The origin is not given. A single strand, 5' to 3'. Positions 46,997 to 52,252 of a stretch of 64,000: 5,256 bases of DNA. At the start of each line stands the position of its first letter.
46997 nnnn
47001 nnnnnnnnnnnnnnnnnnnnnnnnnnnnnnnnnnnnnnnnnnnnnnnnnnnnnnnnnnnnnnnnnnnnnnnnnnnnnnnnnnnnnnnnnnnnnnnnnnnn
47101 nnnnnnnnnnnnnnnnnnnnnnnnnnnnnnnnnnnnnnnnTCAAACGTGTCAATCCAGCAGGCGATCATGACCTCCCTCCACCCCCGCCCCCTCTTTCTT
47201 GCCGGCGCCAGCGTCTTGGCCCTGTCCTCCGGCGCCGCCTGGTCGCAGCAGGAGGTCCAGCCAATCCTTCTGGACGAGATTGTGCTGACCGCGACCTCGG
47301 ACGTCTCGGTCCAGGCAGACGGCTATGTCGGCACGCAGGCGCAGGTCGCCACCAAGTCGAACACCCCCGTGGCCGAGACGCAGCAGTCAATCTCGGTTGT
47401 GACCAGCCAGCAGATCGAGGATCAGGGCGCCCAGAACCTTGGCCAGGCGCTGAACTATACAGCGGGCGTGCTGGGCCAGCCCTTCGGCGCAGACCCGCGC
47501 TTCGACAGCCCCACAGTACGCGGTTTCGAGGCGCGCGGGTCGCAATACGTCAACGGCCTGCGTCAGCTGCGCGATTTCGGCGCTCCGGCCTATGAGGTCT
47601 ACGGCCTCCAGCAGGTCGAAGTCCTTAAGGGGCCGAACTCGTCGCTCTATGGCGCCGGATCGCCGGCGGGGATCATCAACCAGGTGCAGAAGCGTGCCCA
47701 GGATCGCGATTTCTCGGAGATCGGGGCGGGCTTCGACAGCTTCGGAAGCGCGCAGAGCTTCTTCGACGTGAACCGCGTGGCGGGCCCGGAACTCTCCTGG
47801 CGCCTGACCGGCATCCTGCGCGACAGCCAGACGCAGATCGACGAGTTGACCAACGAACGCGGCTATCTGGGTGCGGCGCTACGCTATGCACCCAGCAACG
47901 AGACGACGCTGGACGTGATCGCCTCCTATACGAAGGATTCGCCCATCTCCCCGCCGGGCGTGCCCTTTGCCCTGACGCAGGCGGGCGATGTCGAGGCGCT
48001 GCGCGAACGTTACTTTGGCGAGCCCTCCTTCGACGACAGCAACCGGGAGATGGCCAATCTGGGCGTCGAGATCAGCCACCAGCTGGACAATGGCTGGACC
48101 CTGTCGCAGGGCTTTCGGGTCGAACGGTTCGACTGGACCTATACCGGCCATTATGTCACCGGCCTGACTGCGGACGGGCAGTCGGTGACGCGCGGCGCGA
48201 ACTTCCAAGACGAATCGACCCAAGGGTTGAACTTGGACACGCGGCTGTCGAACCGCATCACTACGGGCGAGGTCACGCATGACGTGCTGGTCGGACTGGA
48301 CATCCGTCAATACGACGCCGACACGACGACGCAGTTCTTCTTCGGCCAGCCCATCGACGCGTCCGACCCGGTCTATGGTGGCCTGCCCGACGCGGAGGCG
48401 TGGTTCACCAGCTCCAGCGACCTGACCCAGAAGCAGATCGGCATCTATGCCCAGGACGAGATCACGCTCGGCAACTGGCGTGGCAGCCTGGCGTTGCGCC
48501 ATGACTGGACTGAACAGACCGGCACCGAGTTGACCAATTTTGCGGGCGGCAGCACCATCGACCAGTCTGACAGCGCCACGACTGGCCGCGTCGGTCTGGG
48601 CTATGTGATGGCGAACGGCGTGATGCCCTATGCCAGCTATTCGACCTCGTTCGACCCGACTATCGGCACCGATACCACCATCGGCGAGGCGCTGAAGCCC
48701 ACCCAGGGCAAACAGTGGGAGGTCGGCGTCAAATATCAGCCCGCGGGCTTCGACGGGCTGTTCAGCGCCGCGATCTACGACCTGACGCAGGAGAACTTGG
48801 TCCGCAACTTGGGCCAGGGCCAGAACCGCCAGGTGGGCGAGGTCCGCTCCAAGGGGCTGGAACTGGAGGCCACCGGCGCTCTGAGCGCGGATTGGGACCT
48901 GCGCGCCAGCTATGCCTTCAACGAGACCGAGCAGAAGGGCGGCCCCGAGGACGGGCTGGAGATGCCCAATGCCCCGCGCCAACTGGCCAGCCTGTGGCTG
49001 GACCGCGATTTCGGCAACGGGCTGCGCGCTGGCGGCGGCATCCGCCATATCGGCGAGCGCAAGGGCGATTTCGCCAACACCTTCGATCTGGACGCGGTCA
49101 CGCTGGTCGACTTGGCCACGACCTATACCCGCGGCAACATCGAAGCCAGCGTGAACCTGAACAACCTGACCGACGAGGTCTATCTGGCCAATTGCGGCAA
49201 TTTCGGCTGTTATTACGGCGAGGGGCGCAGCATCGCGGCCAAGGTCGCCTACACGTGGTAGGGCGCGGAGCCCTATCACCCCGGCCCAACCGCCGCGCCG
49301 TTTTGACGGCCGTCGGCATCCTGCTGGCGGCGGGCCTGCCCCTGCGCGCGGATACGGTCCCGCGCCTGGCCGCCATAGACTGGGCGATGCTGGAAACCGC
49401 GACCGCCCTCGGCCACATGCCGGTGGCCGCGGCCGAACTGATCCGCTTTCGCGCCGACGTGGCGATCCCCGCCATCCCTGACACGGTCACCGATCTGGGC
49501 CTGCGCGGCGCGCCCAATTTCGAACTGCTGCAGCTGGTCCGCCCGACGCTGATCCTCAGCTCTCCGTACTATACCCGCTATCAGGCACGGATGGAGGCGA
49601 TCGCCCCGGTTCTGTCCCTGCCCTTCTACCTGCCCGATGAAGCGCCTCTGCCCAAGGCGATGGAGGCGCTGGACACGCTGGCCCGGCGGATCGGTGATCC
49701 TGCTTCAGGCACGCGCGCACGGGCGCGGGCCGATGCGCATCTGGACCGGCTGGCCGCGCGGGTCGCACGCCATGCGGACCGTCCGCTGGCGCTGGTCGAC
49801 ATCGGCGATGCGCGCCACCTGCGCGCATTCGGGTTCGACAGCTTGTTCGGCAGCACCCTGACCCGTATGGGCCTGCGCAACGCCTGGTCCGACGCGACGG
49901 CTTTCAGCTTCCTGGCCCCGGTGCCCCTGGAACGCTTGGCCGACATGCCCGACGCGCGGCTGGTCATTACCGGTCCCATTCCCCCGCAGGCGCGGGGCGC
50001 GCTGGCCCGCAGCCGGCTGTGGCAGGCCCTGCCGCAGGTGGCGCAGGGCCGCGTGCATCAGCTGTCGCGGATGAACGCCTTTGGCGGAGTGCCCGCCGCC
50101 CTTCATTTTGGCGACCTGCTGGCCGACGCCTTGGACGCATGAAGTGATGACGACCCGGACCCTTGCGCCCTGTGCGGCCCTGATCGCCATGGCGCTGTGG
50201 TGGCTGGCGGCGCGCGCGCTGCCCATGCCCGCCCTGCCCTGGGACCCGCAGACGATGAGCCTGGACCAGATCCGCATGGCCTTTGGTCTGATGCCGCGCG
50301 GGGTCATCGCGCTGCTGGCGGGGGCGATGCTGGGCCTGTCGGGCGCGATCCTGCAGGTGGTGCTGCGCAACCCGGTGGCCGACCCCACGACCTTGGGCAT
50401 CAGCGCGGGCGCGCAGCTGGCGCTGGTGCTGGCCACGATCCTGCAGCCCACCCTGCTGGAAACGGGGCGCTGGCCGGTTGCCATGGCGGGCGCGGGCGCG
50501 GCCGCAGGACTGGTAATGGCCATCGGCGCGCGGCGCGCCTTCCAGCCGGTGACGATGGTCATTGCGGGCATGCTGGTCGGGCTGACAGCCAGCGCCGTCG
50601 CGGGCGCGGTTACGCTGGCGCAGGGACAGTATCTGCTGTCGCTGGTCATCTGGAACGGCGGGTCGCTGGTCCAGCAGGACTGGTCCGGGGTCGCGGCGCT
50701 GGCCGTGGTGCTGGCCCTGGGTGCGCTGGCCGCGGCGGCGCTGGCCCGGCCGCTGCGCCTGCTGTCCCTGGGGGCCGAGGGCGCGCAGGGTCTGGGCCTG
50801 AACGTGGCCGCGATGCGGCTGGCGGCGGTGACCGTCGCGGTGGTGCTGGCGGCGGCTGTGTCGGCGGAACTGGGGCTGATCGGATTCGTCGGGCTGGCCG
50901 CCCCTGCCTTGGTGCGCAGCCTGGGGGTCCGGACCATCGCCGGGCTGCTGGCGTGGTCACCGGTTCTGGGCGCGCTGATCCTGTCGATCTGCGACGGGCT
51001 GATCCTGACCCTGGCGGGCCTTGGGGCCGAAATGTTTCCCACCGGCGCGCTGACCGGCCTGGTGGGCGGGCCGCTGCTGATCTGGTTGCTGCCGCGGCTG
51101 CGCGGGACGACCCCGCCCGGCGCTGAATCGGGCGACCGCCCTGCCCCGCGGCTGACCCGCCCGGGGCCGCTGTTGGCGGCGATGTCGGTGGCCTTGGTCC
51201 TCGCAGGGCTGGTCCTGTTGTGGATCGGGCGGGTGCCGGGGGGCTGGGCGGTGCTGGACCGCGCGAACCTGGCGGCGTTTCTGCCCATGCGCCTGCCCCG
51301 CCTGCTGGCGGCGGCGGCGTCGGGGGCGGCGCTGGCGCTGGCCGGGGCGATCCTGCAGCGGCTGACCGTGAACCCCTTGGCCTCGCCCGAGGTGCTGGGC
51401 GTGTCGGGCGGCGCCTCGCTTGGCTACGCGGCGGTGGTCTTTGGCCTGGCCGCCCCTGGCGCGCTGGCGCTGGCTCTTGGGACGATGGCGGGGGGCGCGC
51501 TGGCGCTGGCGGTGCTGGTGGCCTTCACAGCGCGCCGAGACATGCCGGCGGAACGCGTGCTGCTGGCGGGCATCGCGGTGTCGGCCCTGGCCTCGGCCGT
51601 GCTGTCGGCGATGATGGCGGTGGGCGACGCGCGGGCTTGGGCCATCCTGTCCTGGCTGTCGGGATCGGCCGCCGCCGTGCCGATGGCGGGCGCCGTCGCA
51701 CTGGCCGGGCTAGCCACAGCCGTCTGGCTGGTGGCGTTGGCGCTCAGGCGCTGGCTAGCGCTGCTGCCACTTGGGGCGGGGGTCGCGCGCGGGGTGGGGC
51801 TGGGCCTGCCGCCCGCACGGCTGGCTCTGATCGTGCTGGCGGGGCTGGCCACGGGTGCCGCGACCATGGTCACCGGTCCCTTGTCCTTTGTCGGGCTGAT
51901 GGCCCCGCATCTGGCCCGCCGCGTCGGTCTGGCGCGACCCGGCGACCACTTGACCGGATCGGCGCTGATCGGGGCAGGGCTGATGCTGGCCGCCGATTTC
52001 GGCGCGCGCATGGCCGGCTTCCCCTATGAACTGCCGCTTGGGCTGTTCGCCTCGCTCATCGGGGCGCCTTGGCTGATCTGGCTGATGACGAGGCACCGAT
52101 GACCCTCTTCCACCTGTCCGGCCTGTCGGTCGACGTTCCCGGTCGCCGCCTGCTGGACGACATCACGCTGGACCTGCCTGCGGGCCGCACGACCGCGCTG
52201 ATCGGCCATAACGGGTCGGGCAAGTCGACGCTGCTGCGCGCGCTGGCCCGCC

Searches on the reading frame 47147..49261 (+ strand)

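Call 77: search_protein_families(library=pfam, proteins=[window:47147-49261:+], max_evalue=0.001)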
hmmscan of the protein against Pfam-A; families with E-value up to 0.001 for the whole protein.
window:47147-49261:+ (704 aa): 2 families
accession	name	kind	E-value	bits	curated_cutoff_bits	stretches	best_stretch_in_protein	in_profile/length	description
PF00593.30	TonB_dep_Rec_b-barrel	-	5.4e-61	208.2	27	1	250-674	10-436/436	TonB dependent receptor-like, beta-barrel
PF07715.20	Plug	-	4.5e-22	79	23.9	1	75-176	2-107/107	TonB-dependent Receptor Plug Domain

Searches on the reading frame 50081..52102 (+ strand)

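Call 17: search_protein_families(library=pfam, proteins=[window:50081-52102:+], max_evalue=0.001)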
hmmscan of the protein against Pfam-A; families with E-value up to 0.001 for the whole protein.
window:50081-52102:+ (673 aa): 1 family
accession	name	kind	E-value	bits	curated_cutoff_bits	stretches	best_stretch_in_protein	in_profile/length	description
PF01032.23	FecCD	-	1.1e-119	399.6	26.5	2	393-671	31-311/311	FecCD transport family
